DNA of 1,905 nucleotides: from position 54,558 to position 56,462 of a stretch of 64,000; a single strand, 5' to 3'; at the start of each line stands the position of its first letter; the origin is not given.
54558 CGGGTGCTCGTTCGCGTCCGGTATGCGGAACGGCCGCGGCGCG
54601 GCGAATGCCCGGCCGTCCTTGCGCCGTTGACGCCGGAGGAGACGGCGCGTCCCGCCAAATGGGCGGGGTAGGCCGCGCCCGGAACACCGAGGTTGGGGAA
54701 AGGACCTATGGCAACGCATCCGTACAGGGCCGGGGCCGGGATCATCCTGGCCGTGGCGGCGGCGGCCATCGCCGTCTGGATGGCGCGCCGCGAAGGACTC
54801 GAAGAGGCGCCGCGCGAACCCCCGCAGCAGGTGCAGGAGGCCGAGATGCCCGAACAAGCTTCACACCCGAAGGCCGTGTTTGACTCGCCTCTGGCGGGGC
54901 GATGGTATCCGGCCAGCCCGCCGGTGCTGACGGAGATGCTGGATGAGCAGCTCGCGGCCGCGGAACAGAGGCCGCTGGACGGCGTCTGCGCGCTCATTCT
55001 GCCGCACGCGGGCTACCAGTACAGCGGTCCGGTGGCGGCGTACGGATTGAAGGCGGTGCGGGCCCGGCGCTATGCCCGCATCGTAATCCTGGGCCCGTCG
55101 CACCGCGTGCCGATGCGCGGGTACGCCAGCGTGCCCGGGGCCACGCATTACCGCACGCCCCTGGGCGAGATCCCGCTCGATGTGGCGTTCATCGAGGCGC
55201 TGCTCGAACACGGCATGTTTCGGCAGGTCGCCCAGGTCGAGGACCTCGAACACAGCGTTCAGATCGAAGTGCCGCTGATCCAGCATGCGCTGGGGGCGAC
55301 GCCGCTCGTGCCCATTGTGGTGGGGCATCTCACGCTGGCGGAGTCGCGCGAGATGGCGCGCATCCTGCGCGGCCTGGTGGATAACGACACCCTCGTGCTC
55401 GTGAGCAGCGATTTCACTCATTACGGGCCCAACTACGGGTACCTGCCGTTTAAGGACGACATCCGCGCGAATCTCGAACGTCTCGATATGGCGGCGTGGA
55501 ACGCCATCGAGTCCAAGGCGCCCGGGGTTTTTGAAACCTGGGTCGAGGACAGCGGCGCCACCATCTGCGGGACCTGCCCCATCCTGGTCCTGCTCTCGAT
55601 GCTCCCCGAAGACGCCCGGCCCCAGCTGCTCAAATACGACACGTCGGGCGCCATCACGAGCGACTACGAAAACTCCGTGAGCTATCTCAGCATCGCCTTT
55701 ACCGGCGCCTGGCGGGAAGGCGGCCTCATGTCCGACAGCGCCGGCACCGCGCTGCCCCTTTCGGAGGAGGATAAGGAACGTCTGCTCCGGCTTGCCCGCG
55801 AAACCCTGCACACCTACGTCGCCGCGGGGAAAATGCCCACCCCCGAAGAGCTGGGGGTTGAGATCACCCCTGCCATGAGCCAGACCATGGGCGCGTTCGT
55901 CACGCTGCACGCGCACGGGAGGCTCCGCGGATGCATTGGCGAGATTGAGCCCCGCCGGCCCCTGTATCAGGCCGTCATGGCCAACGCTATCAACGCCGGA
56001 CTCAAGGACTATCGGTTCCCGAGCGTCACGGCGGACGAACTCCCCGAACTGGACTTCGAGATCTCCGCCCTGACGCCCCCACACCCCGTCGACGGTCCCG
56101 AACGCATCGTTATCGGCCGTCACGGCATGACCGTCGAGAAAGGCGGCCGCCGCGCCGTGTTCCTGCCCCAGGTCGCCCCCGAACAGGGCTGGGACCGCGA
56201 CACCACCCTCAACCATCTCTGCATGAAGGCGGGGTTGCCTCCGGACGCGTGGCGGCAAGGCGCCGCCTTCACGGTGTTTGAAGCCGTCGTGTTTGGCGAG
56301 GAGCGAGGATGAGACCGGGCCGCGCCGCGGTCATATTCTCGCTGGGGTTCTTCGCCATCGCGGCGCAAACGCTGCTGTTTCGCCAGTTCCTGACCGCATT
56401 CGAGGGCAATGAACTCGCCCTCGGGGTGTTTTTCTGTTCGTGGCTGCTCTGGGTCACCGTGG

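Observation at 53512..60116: AmmeMemoRadiSam trio extended into a 6.6-kb operon with a flavin/Fe-S transmembrane electron-transfer fusion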

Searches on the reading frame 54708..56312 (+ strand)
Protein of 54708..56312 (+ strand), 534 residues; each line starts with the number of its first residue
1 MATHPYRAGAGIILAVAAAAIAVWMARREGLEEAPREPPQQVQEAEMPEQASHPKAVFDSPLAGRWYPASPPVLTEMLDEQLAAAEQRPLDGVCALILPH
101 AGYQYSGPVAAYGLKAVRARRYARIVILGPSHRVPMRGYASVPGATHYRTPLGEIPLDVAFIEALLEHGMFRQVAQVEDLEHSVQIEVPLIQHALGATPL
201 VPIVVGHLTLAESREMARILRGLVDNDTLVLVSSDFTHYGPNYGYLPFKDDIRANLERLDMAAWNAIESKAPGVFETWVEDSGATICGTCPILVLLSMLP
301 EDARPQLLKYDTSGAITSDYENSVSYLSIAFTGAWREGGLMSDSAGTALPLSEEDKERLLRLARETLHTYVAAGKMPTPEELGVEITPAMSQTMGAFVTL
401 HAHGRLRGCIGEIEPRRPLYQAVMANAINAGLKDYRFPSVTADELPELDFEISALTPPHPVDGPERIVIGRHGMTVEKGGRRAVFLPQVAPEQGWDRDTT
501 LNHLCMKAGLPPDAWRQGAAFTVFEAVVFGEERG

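Call 3: search_protein_families(library=pfam, proteins=[window:54708-56312:+], max_evalue=0.01)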
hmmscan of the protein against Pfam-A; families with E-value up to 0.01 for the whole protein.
window:54708-56312:+ (534 aa): 2 families
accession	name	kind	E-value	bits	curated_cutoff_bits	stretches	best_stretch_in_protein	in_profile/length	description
PF01871.22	AMMECR1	-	3e-54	183.4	25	1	360-529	1-168/168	AMMECR1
PF01875.22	Memo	-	4.7e-52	177.3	27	1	62-329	4-268/269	Memo-like protein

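Call 4: search_protein_families(library=ncbifam, proteins=[window:54708-56312:+], max_evalue=0.01)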
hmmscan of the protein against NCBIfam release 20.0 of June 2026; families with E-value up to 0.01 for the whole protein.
window:54708-56312:+ (534 aa): 5 families
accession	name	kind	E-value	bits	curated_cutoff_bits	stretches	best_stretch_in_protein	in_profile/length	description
TIGR04336.1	AmmeMemoSam_B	hypoth_equivalog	5.8e-60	202.8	26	1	62-331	5-270/270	AmmeMemoRadiSam system protein B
NF002000.0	PRK00801.1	equivalog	1.3e-51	174.6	273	1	351-532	4-187/201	hypothetical protein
TIGR04335.1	AmmeMemoSam_A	hypoth_equivalog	4.6e-51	172.7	99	1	358-529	2-175/175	AmmeMemoRadiSam system protein A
TIGR00296.1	TIGR00296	hypoth_equivalog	5.6e-40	137.2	91.05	1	351-532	4-191/200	TIGR00296 family protein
NF001987.0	PRK00782.1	equivalog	4.8e-38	130.9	295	1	62-331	7-265/267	MEMO1 family protein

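Call 40: find_homologous_proteins(query=window:54708-56312:+, max_evalue=1e-10)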
Query window:54708-56312:+ (534 aa): 7185 proteins with E <= 1e-10 among 8000 candidates; the best 120 are listed.
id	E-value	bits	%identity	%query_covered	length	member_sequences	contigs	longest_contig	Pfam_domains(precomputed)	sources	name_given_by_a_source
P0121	0.0e+0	1212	100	100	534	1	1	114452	PF01871.23,PF01875.23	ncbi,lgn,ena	-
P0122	0.0e+0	1091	90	100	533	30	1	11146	PF01871.23,PF01875.23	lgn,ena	-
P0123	1.9e-285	966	80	100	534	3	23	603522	PF01871.23,PF01875.23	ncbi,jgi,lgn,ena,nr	ncbi:MAG TPA: AmmeMemoRadiSam system protein B [Candidatus Hydrogenedentes bacterium]|jgi:hypothetic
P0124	5.5e-284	961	79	100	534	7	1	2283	PF01871.23,PF01875.23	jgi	jgi:AmmeMemoRadiSam system protein B/AmmeMemoRadiSam system protein A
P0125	2.6e-258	876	76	96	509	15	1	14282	PF01871.23,PF01875.23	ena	-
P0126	2.9e-256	869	71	100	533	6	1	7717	PF01871.23,PF01875.23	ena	-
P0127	1.1e-227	775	73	86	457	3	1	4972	PF01871.23,PF01875.23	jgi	-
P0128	3.5e-189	648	61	91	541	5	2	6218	PF01871.23,PF01875.23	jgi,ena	-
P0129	3.5e-188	645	60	91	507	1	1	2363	PF01871.23,PF01875.23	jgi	jgi:AmmeMemoRadiSam system protein B/AmmeMemoRadiSam system protein A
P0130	5.5e-188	644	58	98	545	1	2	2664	PF01871.23,PF01875.23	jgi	-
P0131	8.7e-188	643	60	92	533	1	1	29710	PF01871.23,PF01875.23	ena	-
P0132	5.4e-187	641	60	92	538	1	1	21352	PF01871.23,PF01875.23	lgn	-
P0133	1.7e-186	639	59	90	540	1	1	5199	PF01871.23,PF01875.23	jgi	-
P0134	2.0e-186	639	58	96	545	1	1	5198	PF01871.23,PF01875.23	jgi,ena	-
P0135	2.3e-186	639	59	90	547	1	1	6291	PF01871.23,PF01875.23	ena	-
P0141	1.9e-180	619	58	94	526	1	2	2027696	PF01871.23,PF01875.23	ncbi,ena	-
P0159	3.1e-177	609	54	97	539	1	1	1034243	PF01871.23,PF01875.23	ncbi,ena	-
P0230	2.6e-167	576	55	92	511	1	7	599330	PF01871.23,PF01875.23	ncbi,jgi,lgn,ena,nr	ncbi:MAG TPA: AmmeMemoRadiSam system protein B [Kiritimatiellia bacterium]|nr:AmmeMemoRadiSam system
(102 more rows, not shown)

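Call 57: find_encoding_contigs(protein=P0141, flank=8000, max_places=1)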
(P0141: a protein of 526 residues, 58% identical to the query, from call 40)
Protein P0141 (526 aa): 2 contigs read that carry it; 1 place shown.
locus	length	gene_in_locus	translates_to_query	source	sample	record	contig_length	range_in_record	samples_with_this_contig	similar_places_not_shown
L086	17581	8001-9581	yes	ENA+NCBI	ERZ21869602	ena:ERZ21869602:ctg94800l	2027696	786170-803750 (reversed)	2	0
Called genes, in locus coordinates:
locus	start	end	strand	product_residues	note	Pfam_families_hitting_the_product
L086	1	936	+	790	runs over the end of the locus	PF12704:MacB_PCD (weak), PF02687:FtsX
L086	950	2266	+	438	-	PF25917:BSH_RND (weak), PF25973:BSH_CzcB (faint), PF25975:CzcB_C, PF25989:YknX_C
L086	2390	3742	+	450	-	PF13742:tRNA_anti_2, PF01336:tRNA_anti-codon, PF02601:Exonuc_VII_L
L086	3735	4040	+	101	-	-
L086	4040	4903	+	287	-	PF00348:polyprenyl_synt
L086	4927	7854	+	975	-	PF02838:Glyco_hydro_20b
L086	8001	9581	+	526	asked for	PF01875:Memo, PF01871:AMMECR1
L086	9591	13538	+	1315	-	PF04205:FMN_bind, PF12801:Fer4_5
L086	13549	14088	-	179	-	PF09055:Sod_Ni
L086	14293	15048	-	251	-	PF02633:Creatininase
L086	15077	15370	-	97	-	-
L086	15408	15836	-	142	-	PF01209:Ubie_methyltran, PF13847:Methyltransf_31, PF08241:Methyltransf_11, PF08242:Methyltransf_12 (weak), PF13649:Methyltransf_25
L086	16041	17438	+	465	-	PF00702:Hydrolase (faint)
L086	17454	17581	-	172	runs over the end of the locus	PF01613:Flavin_Reduct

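Call 58: find_encoding_contigs(protein=P0159, flank=8000, max_places=1)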
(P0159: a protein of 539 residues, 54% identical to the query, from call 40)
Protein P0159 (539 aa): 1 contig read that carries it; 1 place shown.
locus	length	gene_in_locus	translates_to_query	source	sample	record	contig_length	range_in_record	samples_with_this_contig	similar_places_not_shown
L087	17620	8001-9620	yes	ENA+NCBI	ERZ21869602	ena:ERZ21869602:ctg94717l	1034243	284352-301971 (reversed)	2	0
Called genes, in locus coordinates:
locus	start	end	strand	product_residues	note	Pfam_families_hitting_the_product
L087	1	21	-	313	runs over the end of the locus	PF00456:Transketolase_N, PF13292:DXP_synthase_N (weak)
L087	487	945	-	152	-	PF02085:Cytochrom_CIII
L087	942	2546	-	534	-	PF00890:FAD_binding_2, PF01134:GIDA (faint), PF01266:DAO (weak), PF01946:Thi4 (faint), PF03486:HI0933_like (faint), PF07992:Pyr_redox_2 (faint), PF01593:Amino_oxidase, PF13450:NAD_binding_8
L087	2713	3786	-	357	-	PF00924:MS_channel_2nd, PF21082:MS_channel_3rd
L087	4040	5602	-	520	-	PF12072:RNase_Y_N, PF00013:KH_1 (weak), PF01966:HD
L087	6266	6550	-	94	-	PF05164:ZapA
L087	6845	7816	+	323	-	PF04055:Radical_SAM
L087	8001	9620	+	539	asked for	PF01875:Memo, PF01871:AMMECR1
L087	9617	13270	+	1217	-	PF01564:Spermine_synth (weak), PF04205:FMN_bind, PF12801:Fer4_5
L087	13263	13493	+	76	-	-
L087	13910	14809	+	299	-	PF00294:PfkB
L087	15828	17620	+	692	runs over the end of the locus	PF02629:CoA_binding, PF13380:CoA_binding_2, PF13607:Succ_CoA_lig, PF13549:ATP-grasp_5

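Call 59: find_encoding_contigs(protein=P0230, flank=8000, max_places=1)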
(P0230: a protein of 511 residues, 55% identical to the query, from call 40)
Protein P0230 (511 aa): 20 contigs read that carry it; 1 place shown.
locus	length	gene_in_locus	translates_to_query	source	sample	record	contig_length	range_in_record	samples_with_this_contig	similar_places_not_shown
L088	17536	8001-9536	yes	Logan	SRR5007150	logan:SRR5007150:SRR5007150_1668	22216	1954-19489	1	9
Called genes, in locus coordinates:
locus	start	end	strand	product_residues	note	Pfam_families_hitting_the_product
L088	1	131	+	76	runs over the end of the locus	-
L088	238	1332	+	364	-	PF02729:OTCace_N, PF00185:OTCace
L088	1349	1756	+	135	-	PF00472:RF-1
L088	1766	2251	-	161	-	PF04608:PgpA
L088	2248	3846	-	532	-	-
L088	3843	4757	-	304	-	PF01180:DHO_dh, PF01207:Dus (faint)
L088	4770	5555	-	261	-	PF10418:DHODB_Fe-S_bind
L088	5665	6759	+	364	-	PF04055:Radical_SAM, PF06969:HemN_C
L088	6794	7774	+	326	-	PF04055:Radical_SAM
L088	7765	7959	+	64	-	-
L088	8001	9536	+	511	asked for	PF01875:Memo, PF01871:AMMECR1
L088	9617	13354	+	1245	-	PF04205:FMN_bind, PF12801:Fer4_5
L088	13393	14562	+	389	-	-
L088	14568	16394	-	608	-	PF13517:FG-GAP_3 (faint), PF01839:FG-GAP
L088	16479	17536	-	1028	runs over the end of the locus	PF16760:CBM53 (weak)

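Call 76: predict_structure(alignment_id=A3)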
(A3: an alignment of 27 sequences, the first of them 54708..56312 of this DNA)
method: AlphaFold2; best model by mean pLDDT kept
length: 534 residues; sequences in the alignment: 27
mean_pLDDT: 87.7   pTM: 0.59
mean pLDDT of the five models: 87.7, 87.3, 86.4, 86.3, 84.0
residues with pLDDT >= 90: 347; 70-90: 139; 50-70: 16; < 50: 32
segments of 3 or more residues with pLDDT < 50: 30-46, 338-347
pLDDT, mean of each block of 10 residues (from residue 1): 61 88 76 40 41 81 92 97 95 96 89 94 96 88 94 95 90 85 94 94 95 92 93 96 90 95 96 89 90 97 95 92 96 72 47 95 97 91 93 90 91 83 95 91 94 88 88 88 88 92 94 90 91 62
secondary structure, 60 per line:
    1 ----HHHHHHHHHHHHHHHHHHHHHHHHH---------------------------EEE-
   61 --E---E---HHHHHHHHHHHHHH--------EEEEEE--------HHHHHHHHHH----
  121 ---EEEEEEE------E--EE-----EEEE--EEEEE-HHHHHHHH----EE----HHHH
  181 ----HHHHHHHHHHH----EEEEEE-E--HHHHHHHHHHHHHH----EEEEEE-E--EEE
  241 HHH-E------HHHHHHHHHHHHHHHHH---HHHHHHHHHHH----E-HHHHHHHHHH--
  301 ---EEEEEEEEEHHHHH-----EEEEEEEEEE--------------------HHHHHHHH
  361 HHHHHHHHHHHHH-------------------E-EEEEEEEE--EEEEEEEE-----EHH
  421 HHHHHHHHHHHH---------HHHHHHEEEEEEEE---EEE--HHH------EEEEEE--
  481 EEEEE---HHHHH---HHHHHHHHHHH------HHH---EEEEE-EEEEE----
elements in order: H5-29 E57-59 H71-84 E93-98 H107-116 E124-130 E147-150 E153-157 H159-166 H177-180 H185-195 E200-205 H210-223 E228-233 E238-240 H252-268 H272-282 H289-298 E304-312 H313-317 E323-332 H353-373 E395-402 E405-412 H419-432 H442-447 E448-455 E459-461 E473-478 E481-485 H489-493 H497-507 E520-524 E526-530

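Call 77: search_protein_representatives(protein=window:54708-56312:+)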
Query: 534 residues. Proteins with E-value up to 0.001 (for the whole library): 18474; up to 1e-10: 11206; up to 1e-30: 2438. The best 150 are listed.
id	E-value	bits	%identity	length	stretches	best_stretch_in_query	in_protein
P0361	4.4e-151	520.6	50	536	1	12-532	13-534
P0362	4.1e-146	504.2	50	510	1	54-532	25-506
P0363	1.4e-139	482.6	47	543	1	19-532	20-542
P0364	8.2e-134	463.6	48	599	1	46-532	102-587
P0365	6.7e-132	457.3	48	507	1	55-532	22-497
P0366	1.6e-127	442.9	47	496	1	60-532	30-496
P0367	8.6e-127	440.5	49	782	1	56-532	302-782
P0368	2.4e-126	439.0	49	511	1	54-531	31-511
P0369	2.4e-126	439.0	48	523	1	65-532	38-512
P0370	1.9e-125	436.0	58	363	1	184-532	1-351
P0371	2.6e-122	425.7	47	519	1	56-532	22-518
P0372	3.8e-122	425.1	44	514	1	55-531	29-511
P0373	4.9e-122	424.8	47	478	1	57-533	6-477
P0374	6.0e-122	424.5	46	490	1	58-531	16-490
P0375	8.7e-121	420.6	46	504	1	57-532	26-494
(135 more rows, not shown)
